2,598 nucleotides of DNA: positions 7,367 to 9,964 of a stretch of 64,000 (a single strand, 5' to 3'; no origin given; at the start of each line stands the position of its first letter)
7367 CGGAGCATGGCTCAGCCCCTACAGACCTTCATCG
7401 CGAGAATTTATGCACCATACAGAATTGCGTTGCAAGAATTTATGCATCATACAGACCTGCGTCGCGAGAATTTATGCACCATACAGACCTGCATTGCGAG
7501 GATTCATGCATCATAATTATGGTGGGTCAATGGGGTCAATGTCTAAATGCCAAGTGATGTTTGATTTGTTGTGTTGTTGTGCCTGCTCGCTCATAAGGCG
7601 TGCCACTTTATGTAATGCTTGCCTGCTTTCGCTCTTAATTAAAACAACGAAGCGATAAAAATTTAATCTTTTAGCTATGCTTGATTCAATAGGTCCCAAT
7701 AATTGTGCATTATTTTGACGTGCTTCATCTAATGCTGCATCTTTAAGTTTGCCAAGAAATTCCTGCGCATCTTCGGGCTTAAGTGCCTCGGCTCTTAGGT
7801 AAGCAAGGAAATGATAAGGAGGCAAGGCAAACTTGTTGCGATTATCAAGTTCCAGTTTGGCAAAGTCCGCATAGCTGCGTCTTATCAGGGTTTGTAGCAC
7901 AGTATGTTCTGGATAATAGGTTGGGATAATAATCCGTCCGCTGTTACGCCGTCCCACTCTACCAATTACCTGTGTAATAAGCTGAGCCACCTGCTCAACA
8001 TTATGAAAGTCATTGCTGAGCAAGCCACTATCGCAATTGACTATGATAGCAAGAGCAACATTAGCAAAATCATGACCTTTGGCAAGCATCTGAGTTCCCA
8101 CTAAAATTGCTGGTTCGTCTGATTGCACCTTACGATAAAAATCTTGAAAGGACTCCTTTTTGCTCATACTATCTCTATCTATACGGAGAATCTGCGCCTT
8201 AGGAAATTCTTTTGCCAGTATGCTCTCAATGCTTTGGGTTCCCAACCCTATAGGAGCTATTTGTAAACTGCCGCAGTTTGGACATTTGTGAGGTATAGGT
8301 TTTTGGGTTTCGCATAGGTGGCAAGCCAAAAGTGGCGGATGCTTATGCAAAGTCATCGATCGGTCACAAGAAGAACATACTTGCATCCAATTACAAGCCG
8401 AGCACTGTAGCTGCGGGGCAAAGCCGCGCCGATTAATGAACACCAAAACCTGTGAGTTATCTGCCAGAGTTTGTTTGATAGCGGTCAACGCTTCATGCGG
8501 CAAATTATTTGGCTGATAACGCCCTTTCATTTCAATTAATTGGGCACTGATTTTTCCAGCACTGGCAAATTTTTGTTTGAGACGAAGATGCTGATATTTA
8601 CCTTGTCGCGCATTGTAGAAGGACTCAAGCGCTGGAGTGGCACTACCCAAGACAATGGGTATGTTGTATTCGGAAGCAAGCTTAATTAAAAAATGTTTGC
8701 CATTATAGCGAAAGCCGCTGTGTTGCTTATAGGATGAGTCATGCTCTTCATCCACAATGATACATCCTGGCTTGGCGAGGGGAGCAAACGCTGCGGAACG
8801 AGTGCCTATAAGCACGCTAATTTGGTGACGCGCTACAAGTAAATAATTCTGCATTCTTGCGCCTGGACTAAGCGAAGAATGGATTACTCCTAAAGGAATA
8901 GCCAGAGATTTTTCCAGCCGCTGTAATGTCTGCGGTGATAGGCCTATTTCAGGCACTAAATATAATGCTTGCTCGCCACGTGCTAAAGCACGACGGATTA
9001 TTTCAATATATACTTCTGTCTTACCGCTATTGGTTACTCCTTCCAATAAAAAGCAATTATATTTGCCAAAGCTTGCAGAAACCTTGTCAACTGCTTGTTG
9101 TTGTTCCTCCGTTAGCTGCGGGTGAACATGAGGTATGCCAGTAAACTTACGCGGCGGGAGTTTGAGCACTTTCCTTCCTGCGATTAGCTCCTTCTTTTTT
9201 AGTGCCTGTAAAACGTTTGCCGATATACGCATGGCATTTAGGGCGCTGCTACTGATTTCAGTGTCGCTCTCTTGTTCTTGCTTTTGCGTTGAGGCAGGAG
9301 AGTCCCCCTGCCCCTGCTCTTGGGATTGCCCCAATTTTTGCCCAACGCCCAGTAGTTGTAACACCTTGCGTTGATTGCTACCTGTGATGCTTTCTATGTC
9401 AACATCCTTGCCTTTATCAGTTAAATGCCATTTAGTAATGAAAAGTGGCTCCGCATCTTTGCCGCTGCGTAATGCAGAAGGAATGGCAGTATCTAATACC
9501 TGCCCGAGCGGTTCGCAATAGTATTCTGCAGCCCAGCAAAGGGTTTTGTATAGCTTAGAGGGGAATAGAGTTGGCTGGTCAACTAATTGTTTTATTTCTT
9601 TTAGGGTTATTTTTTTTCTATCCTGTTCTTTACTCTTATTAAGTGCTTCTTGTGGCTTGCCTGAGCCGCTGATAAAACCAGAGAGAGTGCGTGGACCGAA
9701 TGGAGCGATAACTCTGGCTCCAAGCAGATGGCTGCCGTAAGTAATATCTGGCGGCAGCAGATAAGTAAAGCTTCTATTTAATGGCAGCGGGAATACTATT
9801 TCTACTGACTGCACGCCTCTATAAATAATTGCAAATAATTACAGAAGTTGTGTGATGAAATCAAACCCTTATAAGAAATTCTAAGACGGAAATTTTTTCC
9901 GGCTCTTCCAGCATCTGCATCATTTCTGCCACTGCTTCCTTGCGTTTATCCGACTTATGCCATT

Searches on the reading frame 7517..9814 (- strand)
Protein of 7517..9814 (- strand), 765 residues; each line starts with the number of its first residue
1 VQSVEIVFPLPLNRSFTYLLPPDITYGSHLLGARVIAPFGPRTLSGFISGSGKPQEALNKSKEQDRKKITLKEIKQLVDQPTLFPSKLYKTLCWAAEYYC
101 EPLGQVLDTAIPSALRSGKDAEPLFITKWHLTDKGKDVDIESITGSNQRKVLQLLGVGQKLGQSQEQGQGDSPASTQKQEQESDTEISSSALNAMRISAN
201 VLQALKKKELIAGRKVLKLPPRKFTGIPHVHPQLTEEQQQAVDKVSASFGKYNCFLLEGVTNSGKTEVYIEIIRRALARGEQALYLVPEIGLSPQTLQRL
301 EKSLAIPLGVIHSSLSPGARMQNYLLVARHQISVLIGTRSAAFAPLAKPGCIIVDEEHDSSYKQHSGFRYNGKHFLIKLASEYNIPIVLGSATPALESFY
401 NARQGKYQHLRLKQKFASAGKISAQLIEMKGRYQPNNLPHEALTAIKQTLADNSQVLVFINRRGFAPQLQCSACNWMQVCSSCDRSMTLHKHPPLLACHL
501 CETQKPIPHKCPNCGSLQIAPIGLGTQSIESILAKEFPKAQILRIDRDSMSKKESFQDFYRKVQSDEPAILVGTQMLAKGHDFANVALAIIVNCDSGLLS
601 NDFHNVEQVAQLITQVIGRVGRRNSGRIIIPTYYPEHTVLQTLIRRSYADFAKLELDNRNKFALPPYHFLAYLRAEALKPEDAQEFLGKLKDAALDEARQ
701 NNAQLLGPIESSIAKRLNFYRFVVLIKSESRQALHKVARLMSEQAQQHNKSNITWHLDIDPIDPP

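Call 47: search_protein_families(library=pfam, proteins=[window:7517-9814:-], max_evalue=0.00001)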
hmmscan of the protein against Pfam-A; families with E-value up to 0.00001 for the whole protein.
window:7517-9814:- (765 aa): 5 families
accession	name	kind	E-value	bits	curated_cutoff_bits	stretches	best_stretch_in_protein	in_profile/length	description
PF17764.6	PriA_3primeBD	-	3.1e-20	72.3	22.7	1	5-112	1-96/96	3'DNA-binding domain (3'BD)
PF18074.6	PriA_C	-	1.1e-18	68.2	26.9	1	666-761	1-95/95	Primosomal protein N C-terminal domain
PF00270.35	DEAD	-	1.3e-15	57.9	26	1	235-395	1-161/167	DEAD/DEAH box helicase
PF04851.21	ResIII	-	6.3e-12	46.1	22.5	1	233-394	3-162/164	Type III restriction enzyme, res subunit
PF00271.37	Helicase_C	-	9.4e-10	39.2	23.5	1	531-623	32-109/110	Helicase conserved C-terminal domain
